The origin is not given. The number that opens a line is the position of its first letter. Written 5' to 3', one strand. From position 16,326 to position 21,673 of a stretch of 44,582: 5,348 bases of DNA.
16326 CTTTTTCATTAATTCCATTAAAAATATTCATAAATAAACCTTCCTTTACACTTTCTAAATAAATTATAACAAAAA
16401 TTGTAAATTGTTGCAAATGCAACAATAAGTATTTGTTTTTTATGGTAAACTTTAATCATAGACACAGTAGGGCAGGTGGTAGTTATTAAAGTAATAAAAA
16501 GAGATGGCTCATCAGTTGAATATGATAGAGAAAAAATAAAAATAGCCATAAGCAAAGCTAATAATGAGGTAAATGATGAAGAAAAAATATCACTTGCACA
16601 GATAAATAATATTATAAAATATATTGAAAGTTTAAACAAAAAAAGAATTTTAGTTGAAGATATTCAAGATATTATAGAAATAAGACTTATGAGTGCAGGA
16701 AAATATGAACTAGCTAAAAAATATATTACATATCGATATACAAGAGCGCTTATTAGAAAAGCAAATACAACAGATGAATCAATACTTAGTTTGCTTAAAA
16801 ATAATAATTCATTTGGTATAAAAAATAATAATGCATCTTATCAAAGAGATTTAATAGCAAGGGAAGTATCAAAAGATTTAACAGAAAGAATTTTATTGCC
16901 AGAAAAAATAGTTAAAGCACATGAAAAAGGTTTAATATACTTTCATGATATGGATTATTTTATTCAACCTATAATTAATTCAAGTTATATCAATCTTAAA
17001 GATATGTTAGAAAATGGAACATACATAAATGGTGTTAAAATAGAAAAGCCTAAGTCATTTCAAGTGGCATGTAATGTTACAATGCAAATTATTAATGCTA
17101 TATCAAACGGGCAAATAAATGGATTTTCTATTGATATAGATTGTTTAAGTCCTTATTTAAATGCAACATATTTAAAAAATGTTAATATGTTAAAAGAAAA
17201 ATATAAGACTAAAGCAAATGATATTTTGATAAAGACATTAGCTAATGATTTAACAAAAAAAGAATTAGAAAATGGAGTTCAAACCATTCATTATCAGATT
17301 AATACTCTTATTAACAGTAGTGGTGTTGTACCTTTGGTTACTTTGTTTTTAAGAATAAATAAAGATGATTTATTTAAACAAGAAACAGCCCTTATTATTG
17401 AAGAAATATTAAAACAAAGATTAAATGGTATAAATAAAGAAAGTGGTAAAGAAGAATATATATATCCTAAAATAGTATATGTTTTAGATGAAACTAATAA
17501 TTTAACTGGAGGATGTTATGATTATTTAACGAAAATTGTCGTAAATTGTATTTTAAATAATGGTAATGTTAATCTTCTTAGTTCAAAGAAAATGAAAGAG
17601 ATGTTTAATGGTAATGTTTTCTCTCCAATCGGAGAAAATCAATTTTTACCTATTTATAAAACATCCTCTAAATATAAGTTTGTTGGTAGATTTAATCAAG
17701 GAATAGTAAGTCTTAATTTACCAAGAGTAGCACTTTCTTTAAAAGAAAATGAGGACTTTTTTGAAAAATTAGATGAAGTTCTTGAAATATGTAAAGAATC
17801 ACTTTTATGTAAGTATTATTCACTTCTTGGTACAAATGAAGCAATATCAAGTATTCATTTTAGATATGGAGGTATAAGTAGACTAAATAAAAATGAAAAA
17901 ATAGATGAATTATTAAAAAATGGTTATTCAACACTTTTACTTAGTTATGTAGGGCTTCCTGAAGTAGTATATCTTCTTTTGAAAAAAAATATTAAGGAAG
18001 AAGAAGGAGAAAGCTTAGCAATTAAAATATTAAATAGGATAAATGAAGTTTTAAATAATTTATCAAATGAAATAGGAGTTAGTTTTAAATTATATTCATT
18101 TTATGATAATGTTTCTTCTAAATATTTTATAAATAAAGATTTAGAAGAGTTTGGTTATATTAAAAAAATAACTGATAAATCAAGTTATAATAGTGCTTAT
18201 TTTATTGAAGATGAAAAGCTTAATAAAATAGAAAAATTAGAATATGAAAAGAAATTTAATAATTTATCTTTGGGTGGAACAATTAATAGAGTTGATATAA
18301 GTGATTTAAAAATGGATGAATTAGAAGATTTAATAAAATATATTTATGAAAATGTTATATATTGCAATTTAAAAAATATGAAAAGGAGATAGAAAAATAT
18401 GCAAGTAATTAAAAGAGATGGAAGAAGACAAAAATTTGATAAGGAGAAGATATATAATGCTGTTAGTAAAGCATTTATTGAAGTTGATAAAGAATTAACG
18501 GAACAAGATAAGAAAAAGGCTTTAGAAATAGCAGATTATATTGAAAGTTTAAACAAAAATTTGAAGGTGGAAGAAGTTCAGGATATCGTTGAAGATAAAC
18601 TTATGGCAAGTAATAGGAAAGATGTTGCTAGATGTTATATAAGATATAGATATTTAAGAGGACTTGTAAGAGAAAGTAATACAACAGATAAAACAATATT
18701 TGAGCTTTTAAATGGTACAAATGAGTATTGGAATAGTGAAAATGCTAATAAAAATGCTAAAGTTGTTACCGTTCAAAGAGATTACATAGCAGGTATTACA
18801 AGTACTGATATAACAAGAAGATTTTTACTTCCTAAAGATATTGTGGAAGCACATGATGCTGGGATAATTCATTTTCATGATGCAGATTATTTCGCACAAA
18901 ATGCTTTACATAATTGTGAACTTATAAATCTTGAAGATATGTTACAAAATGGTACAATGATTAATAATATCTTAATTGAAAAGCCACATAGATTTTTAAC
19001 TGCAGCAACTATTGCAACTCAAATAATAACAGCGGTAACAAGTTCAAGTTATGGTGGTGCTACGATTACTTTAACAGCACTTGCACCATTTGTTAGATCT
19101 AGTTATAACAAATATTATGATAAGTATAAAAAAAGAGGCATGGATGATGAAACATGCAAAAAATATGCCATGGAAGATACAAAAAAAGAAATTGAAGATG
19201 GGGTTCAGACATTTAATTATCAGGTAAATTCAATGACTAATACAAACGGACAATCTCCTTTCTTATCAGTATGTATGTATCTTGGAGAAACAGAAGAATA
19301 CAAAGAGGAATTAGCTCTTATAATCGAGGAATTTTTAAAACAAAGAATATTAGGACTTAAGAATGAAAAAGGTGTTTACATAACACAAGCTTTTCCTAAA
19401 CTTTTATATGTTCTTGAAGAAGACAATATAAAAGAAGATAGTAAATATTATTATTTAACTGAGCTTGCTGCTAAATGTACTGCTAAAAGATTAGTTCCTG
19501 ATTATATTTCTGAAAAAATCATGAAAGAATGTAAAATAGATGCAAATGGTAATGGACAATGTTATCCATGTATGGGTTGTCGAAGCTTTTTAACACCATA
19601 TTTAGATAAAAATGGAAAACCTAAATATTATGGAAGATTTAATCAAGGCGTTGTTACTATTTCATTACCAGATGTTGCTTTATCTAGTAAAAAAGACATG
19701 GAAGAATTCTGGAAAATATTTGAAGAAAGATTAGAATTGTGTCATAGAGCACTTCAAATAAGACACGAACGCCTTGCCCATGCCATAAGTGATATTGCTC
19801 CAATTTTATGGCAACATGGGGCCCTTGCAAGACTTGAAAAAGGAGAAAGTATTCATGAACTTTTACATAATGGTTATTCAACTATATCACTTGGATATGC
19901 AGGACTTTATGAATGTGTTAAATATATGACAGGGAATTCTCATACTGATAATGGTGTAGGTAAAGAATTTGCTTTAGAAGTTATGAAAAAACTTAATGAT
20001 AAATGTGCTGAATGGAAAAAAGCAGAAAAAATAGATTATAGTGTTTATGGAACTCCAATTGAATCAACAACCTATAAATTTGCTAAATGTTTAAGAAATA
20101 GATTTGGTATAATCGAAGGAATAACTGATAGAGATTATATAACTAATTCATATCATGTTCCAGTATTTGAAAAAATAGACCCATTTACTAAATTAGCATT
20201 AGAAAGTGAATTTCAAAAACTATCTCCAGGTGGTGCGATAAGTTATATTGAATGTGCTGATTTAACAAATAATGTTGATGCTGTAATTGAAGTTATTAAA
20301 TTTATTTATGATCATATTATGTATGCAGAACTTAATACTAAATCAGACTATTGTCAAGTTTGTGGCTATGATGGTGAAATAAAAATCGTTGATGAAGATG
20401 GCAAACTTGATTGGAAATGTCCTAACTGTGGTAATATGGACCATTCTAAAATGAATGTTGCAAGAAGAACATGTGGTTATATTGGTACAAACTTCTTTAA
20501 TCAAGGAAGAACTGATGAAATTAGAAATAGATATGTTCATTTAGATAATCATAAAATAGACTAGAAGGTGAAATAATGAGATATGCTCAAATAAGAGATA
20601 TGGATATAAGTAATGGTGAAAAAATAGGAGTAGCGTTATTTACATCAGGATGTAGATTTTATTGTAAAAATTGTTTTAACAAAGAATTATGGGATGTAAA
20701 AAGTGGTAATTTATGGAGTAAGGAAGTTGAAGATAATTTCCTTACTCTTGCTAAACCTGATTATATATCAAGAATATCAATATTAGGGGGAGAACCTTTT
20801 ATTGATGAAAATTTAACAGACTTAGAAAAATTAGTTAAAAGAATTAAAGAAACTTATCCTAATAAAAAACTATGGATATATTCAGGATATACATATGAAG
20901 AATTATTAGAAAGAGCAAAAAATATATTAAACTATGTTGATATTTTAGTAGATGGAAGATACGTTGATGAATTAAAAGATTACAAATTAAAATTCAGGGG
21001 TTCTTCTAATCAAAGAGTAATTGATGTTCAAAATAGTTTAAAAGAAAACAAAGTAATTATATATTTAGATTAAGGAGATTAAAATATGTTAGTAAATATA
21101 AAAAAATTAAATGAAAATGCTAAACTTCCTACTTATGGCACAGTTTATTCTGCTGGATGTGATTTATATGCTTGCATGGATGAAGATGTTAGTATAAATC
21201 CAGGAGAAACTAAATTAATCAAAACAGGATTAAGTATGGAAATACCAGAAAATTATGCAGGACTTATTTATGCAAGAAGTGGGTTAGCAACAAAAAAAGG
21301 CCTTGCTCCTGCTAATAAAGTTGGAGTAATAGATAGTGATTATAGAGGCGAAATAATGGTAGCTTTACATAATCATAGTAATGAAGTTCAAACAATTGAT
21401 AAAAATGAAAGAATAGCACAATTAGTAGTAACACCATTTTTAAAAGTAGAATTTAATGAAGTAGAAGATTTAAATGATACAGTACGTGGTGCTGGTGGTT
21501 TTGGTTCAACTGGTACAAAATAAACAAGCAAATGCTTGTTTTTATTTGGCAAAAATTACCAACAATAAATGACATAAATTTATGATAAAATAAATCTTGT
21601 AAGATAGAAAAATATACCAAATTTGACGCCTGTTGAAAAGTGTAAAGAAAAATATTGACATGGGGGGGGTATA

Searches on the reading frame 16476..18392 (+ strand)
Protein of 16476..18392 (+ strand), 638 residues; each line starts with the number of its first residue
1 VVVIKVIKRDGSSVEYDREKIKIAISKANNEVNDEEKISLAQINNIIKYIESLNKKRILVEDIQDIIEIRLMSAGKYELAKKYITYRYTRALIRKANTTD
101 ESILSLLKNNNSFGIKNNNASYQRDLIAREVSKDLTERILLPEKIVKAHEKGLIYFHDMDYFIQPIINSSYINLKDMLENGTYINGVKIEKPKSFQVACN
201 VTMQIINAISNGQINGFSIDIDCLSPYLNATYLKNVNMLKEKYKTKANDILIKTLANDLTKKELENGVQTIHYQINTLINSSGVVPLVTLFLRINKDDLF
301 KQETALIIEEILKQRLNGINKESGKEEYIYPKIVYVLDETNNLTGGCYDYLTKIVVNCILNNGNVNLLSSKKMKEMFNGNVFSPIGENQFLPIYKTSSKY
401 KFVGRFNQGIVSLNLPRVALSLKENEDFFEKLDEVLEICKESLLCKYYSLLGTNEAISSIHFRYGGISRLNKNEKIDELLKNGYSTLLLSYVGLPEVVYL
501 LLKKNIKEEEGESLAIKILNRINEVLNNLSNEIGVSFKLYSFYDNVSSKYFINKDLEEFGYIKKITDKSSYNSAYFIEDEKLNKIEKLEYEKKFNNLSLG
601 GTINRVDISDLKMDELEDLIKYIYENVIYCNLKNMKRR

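Call 8: search_protein_families(library=pfam, proteins=[window:16476-18392:+], max_evalue=0.01)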
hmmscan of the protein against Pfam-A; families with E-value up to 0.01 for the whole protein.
window:16476-18392:+ (638 aa): 2 families
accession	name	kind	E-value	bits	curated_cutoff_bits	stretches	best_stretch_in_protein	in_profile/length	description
PF13597.11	NRDD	-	4.3e-90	303.4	26.2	1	116-631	5-503/562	Anaerobic ribonucleoside-triphosphate reductase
PF03477.21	ATP-cone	-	6.7e-18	65.5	25.8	1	4-90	1-86/88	ATP cone domain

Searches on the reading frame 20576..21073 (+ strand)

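Call 8: search_protein_families(library=pfam, proteins=[window:20576-21073:+], max_evalue=0.01)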
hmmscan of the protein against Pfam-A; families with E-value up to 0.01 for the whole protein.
window:20576-21073:+ (165 aa): 3 families
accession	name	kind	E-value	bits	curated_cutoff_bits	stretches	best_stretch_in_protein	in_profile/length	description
PF13353.11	Fer4_12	-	2.1e-44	151.6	22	1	13-149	2-137/137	4Fe-4S single cluster domain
PF04055.27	Radical_SAM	-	4.2e-10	40.5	29.5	1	22-160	3-141/166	Radical SAM superfamily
PF17316.7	Perilipin_2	-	0.0078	16.1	30.1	1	75-153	58-135/253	Perilipin protein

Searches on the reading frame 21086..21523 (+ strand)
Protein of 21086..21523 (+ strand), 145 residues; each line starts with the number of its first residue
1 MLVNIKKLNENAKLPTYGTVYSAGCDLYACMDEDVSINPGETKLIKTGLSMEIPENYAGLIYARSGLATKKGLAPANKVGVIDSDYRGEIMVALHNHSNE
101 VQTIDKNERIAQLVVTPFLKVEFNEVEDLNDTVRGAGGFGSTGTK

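Call 8: search_protein_families(library=pfam, proteins=[window:21086-21523:+], max_evalue=0.01)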
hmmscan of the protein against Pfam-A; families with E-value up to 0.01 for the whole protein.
window:21086-21523:+ (145 aa): 2 families
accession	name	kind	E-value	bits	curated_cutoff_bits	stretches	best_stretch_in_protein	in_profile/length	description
PF00692.24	dUTPase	-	1.8e-34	118.7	22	1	11-143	2-129/129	dUTPase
PF22769.1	DCD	-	6.3e-09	36.5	27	1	32-115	68-150/153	dCTP deaminase-like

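Call 15: find_encoding_contigs(protein=window:21086-21523:+, flank=4000, max_places=10)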
Protein window:21086-21523:+ (145 aa): 24 contigs read that carry it; 10 places shown.
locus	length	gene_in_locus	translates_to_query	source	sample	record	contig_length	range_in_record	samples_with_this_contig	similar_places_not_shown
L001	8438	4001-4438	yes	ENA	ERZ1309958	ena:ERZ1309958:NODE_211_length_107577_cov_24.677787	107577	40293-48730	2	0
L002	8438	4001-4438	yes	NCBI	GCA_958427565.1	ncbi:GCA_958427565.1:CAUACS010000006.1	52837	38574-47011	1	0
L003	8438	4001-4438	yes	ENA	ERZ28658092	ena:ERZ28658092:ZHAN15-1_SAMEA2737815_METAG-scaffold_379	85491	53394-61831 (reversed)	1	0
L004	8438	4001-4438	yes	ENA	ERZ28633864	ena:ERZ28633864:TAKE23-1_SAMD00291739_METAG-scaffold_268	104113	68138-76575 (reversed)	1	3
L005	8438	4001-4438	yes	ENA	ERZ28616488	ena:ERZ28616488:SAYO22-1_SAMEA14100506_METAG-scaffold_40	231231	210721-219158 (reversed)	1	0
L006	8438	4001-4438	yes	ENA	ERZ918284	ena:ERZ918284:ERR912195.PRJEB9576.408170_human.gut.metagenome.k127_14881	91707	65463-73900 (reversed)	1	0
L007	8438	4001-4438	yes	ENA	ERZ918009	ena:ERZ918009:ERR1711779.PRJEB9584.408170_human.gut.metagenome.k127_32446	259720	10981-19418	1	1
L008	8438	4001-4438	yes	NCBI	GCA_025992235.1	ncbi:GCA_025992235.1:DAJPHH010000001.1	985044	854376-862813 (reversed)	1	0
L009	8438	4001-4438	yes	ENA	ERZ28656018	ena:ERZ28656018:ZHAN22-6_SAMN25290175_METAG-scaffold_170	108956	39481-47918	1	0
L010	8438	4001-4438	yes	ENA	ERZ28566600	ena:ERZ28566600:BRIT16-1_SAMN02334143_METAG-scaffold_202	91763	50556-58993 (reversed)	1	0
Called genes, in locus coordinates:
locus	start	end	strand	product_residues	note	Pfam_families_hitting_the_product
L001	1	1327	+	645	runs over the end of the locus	PF03477:ATP-cone, PF13597:NRDD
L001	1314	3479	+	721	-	PF03477:ATP-cone, PF13597:NRDD, PF01228:Gly_radical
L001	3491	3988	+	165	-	PF13353:Fer4_12, PF04055:Radical_SAM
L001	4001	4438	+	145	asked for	PF00692:dUTPase, PF22769:DCD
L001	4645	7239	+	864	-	-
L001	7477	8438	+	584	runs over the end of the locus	PF00664:ABC_membrane, PF00005:ABC_tran, PF02463:SMC_N (faint)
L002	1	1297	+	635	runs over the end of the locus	PF03477:ATP-cone, PF13597:NRDD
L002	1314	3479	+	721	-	PF03477:ATP-cone, PF13597:NRDD, PF01228:Gly_radical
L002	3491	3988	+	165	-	PF13353:Fer4_12, PF04055:Radical_SAM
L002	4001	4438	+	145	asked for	PF00692:dUTPase, PF22769:DCD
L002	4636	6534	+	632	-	-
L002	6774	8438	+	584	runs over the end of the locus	PF00664:ABC_membrane, PF02463:SMC_N (faint), PF00005:ABC_tran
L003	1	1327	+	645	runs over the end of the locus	PF03477:ATP-cone, PF13597:NRDD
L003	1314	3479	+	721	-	PF03477:ATP-cone, PF13597:NRDD, PF01228:Gly_radical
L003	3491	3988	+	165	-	PF13353:Fer4_12, PF04055:Radical_SAM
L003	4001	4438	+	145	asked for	PF00692:dUTPase, PF22769:DCD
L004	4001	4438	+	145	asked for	PF00692:dUTPase, PF22769:DCD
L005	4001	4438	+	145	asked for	PF00692:dUTPase, PF22769:DCD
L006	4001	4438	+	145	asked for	PF00692:dUTPase, PF22769:DCD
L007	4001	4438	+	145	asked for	PF00692:dUTPase, PF22769:DCD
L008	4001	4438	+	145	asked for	PF00692:dUTPase, PF22769:DCD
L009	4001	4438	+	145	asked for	PF00692:dUTPase, PF22769:DCD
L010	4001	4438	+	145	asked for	PF00692:dUTPase, PF22769:DCD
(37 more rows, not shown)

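Call 38: search_protein_families(library=pfam, max_evalue=0.1, proteins=[L001:4645-7239:+, L002:4636-6534:+])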
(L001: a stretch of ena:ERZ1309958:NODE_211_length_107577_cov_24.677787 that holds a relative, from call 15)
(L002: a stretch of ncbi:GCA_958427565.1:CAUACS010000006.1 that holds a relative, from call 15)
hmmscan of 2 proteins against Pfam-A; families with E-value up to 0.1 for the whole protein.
L001:4645-7239:+ (864 aa): 1 family
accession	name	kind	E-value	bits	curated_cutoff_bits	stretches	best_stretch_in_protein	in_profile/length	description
PF02877.19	PARP_reg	-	0.024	15.1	26.8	1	130-220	24-114/135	Poly(ADP-ribose) polymerase, regulatory domain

L002:4636-6534:+ (632 aa): 1 family
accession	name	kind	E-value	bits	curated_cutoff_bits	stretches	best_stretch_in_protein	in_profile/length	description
PF19788.4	DUF6272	-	0.014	15.4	26.6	1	52-110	40-98/134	Family of unknown function (DUF6272)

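Call 57: search_protein_families(library=ncbifam, max_evalue=0.1, proteins=[L001:4645-7239:+, L002:4636-6534:+])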
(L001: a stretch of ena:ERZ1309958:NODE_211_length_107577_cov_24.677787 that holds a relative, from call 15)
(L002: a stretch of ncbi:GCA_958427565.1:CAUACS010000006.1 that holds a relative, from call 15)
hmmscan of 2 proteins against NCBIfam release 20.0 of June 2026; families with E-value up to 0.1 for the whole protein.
L001:4645-7239:+ (864 aa): 0 families

L002:4636-6534:+ (632 aa): 0 families
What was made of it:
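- Tried and rejected: Family searches: NCBIfam (and Pfam above noise level) returned nothing for the window's 343-aa protein or for the L001 and L002 family members (calls 38, 57).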
